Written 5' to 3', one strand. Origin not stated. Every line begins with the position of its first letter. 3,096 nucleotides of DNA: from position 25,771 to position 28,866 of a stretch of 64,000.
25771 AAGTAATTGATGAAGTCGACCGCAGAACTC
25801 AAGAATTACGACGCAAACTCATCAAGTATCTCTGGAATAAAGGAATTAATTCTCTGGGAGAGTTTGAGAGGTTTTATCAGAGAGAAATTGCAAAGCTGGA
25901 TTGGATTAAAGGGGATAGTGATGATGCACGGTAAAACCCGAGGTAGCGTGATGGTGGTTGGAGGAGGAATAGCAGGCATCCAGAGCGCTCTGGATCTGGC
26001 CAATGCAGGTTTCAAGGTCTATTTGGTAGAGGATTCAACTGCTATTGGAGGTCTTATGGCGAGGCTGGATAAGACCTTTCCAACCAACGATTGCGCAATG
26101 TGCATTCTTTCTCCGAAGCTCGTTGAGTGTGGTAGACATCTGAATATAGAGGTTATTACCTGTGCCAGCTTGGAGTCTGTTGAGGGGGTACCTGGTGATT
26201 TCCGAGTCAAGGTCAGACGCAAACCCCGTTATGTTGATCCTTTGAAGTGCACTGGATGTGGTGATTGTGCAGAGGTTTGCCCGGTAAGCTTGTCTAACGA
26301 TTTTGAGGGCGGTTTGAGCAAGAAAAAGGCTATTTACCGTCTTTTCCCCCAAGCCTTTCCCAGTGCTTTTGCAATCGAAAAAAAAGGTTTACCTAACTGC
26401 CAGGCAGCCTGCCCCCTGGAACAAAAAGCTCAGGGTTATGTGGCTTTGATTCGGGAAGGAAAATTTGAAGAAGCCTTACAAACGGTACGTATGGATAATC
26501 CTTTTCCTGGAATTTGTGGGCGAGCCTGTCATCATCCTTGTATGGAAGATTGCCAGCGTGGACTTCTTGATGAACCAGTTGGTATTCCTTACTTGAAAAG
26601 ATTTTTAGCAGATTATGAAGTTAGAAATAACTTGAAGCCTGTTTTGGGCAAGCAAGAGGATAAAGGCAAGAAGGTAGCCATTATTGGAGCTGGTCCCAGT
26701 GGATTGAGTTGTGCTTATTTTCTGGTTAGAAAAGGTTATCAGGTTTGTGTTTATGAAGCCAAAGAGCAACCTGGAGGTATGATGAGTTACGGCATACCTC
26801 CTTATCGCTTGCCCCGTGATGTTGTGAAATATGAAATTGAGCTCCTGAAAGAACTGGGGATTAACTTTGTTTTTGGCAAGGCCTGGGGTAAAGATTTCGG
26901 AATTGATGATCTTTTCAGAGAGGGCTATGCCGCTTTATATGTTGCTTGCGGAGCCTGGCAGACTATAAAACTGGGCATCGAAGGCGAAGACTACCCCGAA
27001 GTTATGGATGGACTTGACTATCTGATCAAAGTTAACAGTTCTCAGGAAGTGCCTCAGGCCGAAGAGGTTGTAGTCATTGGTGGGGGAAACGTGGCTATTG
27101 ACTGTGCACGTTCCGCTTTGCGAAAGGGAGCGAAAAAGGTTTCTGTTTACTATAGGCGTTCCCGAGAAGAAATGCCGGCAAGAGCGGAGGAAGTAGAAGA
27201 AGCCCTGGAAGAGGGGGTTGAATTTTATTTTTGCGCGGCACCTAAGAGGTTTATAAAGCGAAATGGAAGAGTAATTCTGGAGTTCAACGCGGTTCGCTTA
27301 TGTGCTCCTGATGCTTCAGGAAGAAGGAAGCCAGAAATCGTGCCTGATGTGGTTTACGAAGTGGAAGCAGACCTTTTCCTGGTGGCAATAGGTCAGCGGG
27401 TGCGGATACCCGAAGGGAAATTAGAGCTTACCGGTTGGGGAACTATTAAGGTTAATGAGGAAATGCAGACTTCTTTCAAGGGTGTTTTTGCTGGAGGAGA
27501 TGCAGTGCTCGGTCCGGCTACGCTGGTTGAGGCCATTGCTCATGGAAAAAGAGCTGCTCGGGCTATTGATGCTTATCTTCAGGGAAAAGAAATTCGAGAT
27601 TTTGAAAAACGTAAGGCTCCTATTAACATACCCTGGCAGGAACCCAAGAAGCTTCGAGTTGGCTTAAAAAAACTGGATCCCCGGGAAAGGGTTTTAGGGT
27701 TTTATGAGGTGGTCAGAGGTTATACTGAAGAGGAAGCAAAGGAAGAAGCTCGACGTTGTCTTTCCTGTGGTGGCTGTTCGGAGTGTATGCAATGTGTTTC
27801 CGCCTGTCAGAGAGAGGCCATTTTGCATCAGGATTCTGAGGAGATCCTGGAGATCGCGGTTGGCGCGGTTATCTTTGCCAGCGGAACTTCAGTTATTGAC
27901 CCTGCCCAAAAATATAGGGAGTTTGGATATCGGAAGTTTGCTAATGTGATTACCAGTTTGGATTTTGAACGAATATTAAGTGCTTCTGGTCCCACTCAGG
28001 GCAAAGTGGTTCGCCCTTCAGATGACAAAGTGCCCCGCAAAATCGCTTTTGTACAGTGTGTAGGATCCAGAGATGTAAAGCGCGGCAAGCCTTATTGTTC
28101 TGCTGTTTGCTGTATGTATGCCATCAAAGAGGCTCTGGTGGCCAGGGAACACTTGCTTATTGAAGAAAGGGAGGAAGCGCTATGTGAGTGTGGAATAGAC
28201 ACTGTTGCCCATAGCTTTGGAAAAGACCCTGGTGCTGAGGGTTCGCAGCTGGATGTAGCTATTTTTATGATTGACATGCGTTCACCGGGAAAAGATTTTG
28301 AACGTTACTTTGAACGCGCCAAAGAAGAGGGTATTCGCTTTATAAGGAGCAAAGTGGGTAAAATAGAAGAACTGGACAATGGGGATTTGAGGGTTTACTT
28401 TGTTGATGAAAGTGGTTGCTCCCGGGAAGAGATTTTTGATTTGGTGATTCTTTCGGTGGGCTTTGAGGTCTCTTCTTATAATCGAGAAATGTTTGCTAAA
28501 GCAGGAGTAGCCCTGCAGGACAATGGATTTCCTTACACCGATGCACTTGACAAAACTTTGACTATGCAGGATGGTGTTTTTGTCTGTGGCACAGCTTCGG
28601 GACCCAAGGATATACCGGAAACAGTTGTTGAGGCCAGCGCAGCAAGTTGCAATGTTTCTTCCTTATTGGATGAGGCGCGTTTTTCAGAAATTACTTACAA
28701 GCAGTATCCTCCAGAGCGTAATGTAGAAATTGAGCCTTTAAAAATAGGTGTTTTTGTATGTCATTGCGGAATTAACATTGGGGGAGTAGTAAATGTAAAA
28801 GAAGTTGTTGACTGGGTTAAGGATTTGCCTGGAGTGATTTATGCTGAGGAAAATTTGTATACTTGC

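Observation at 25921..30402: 1493-aa HdrA-GltD-HdrA fusion with a domain nested inside the inserted ferredoxin of HdrA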

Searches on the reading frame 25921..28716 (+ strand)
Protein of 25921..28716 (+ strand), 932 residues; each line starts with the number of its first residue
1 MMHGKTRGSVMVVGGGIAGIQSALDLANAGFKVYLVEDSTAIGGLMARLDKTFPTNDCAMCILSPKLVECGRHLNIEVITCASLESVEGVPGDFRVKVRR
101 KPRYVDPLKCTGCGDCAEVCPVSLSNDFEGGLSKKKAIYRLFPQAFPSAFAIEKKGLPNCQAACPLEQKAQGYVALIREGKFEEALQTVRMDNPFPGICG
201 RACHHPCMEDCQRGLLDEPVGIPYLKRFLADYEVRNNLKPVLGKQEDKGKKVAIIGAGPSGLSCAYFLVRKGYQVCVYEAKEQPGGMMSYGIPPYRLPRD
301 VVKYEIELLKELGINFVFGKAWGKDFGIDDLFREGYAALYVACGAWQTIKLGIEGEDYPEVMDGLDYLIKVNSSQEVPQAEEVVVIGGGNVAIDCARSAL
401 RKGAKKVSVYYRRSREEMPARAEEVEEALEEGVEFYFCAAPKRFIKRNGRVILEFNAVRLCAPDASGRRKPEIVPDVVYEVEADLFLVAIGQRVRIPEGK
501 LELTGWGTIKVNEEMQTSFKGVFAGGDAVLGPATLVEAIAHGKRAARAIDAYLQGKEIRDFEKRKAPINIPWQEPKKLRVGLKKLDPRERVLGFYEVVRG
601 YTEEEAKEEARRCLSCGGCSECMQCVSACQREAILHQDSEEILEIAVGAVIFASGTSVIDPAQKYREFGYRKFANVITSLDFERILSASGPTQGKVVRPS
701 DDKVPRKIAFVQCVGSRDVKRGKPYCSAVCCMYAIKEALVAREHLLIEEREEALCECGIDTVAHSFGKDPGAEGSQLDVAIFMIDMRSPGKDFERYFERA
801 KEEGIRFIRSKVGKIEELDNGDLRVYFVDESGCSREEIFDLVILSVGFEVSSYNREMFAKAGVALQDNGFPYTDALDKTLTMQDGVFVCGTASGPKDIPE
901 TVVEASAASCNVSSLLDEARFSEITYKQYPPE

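Call 51: predict_structure(alignment_id=A2)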
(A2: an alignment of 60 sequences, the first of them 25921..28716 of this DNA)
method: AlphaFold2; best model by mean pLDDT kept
length: 932 residues; sequences in the alignment: 60
mean_pLDDT: 88.6   pTM: 0.85
mean pLDDT of the five models: 88.6, 88.1, 87.5, 86.1, 85.2
residues with pLDDT >= 90: 606; 70-90: 262; 50-70: 36; < 50: 28
segments of 3 or more residues with pLDDT < 50: 1-3, 52-56, 755-774
pLDDT, mean of each block of 10 residues (from residue 1): 71 94 97 96 77 52 83 94 93 95 94 94 84 88 85 92 93 97 95 95 91 94 96 90 81 97 97 96 92 94 94 94 94 97 92 93 94 89 95 96 96 91 92 95 91 91 76 86 95 87 93 94 96 93 97 86 80 86 92 92 97 93 95 92 96 88 86 90 82 86 92 82 72 85 78 47 37 65 76 80 92 92 94 94 90 88 88 88 92 83 94 95 88 73
secondary structure, 60 per line:
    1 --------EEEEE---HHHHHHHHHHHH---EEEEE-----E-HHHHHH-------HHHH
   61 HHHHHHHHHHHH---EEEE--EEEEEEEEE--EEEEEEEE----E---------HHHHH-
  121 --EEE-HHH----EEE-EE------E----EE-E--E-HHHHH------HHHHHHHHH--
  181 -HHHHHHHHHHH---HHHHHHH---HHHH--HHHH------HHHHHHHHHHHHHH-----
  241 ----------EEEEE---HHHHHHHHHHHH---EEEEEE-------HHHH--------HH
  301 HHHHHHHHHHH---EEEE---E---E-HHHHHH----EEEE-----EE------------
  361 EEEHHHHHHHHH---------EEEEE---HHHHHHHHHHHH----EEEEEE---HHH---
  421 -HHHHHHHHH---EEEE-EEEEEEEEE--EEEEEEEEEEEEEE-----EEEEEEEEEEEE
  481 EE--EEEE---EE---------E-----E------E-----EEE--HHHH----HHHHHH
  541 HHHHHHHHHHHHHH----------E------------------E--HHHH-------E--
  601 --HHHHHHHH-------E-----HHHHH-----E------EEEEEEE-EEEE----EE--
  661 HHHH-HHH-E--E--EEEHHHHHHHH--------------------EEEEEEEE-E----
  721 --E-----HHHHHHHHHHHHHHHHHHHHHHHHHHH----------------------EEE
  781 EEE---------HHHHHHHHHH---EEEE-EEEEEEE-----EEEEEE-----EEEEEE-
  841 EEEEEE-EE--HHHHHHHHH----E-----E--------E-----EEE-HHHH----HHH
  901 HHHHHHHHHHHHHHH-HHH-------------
elements in order (helices of 4 or more, strands of 3 or more residues): E9-13 H17-28 E32-36 H44-49 H57-72 E76-79 E82-90 E93-100 H115-119 E123-125 E134-136 H159-163 H170-178 H182-192 H196-202 H206-209 H212-215 H222-235 E251-255 H259-270 E274-279 H287-290 H299-311 E315-318 H328-333 E338-341 E361-363 H364-372 E382-386 H390-401 E406-411 H422-430 E434-437 E439-447 E450-463 E469-482 E485-488 E522-524 H527-530 H535-554 H587-590 H603-610 H624-628 E641-647 E649-652 H661-664 E676-678 H679-686 E707-714 H729-755 E778-783 H793-802 E806-809 E811-817 E823-828 E834-839 E841-846 H852-860 E886-888 H890-893 H898-915

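Call 53: fold_search(model_id=the predicted structure, library=pdb)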
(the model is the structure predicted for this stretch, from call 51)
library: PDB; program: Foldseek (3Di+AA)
matches with E <= 10: 1938; with E <= 0.001: 621
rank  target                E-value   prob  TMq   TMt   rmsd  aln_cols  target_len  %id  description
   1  9bov_A                4.8e-51  1.00  0.49  0.39   2.9       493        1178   44  Structure of electron bifurcating Nfn-ABC complexed with NAD from Caldicellulosiruptor saccharolyticus (released 2025-03-05)
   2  8oh5_C                1.0e-48  1.00  0.48  0.38   4.3       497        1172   38  Cryo-EM structure of the electron bifurcating transhydrogenase StnABC complex from Sporomusa Ovata (state 2) (released 2023-09-13)
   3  9n5u_A                2.1e-47  1.00  0.47  0.46   5.6       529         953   38  Structure of the Thermococcus sibiricus NfnABC complex (released 2025-05-07)
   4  9n5v_A                3.8e-43  1.00  0.46  0.45   4.6       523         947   38  Structure of the NAD(H)-bound Thermococcus sibiricus NfnABC complex (released 2025-05-07)
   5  5jca_L                5.3e-39  1.00  0.40  0.78   2.3       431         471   38  NADP(H) bound NADH-dependent Ferredoxin:NADP Oxidoreductase (NfnI) from Pyrococcus furiosus (released 2017-04-12)
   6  5jfc_L                1.8e-37  1.00  0.39  0.78   2.3       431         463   37  NADH-dependent Ferredoxin:NADP Oxidoreductase (NfnI) from Pyrococcus furiosus (released 2017-04-12)
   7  8rwn_A                3.3e-37  1.00  0.43  0.93   5.2       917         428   20  CryoEM structure of the Hdr(ABC)2 subunits of the Elp-Hdr complex of Methanothermobacter marburgensis (released 2025-05-14)
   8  8rvu_a                5.0e-37  1.00  0.43  0.93   5.3       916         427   20  CryoEM structure of the Elp-Hdr complex of Methanothermobacter marburgensis state 2 (composite structure) (released 2025-05-14)
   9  8rvy_A                8.0e-37  1.00  0.44  0.63   5.2       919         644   20  CryoEM structure of the Elp-Hdr complex of Methanothermobacter marburgensis state 1 (composite structure) (released 2025-05-14)
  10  4ylf_B                1.4e-36  1.00  0.41  0.81   3.4       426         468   38  Insights into flavin-based electron bifurcation via the NADH-dependent reduced ferredoxin-NADP oxidoreductase structur (released 2015-07-08)
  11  8rvu_A                1.7e-36  1.00  0.44  0.63   5.3       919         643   20  CryoEM structure of the Elp-Hdr complex of Methanothermobacter marburgensis state 2 (composite structure) (released 2025-05-14)
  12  5vj7_A                5.1e-36  1.00  0.40  0.79   2.3       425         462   36  Ferredoxin NADP Oxidoreductase (Xfn) (released 2017-07-19)
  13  5odc_A                1.1e-34  1.00  0.43  0.62   5.0       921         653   20  Heterodisulfide reductase / [NiFe]-hydrogenase complex from Methanothermococcus thermolithotrophicus at 2.3 A resoluti (released 2017-08-30)
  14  5odh_A                7.6e-34  1.00  0.43  0.61   3.8       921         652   20  Heterodisulfide reductase / [NiFe]-hydrogenase complex from Methanothermococcus thermolithotrophicus soaked with heter (released 2017-08-30)
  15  5odi_A                9.8e-34  1.00  0.43  0.62   5.0       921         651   20  Heterodisulfide reductase / [NiFe]-hydrogenase complex from Methanothermococcus thermolithotrophicus cocrystallized wi (released 2017-08-30)
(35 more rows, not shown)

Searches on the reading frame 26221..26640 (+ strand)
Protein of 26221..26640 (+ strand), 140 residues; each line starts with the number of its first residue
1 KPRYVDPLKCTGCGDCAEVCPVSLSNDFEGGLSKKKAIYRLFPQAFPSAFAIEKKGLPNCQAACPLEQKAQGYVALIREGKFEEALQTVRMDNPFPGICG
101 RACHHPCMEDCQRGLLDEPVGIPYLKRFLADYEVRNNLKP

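Call 30: search_protein_families(library=pfam, proteins=[window:26221-26640:+], max_evalue=10)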
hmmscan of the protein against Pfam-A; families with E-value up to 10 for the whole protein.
window:26221-26640:+ (140 aa): 17 families
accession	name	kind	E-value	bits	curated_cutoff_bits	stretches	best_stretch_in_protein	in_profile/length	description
PF14691.11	Fer4_20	-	1.5e-18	67.1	25.8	1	58-136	30-111/113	Dihydroprymidine dehydrogenase domain II, 4Fe-4S cluster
PF00037.32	Fer4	-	1.3e-06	28.4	21.1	1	4-22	2-20/24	4Fe-4S binding domain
PF12837.12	Fer4_6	-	2.3e-06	27.7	25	1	5-22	4-21/24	4Fe-4S binding domain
PF13187.11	Fer4_9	-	4.4e-06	27.1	27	2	9-26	1-18/52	4Fe-4S dicluster domain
PF12797.12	Fer4_2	-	7.2e-06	26.1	24.5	1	3-22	3-22/22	4Fe-4S binding domain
PF13237.11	Fer4_10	-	3.1e-05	24.3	25.5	1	4-26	3-22/53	4Fe-4S dicluster domain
PF12838.12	Fer4_7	-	0.00015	22.6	27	1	4-22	32-50/52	4Fe-4S dicluster domain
PF13183.11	Fer4_8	-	0.00026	21.9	27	1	9-27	4-22/68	4Fe-4S dicluster domain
PF13534.11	Fer4_17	-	0.0027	18.6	22.2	1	9-24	45-60/61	4Fe-4S dicluster domain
PF14697.11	Fer4_21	-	0.003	18.1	35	1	9-22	40-53/59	4Fe-4S dicluster domain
PF25160.1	LdpA_Fe-S-bd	-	0.0033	17.6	27.6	1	9-24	27-42/49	LdpA Fe-S cluster-binding domain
PF13370.11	Fer4_13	-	0.0044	18.1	24.5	1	5-31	1-27/58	4Fe-4S single cluster domain of Ferredoxin I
PF13459.11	Fer4_15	-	0.0061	17.7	22.4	1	4-27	2-25/66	4Fe-4S single cluster domain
PF12798.12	Fer4_3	-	0.0086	17.3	27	1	10-22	1-13/15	4Fe-4S binding domain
PF17179.9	Fer4_22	-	0.046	15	27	1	8-23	79-94/95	4Fe-4S dicluster domain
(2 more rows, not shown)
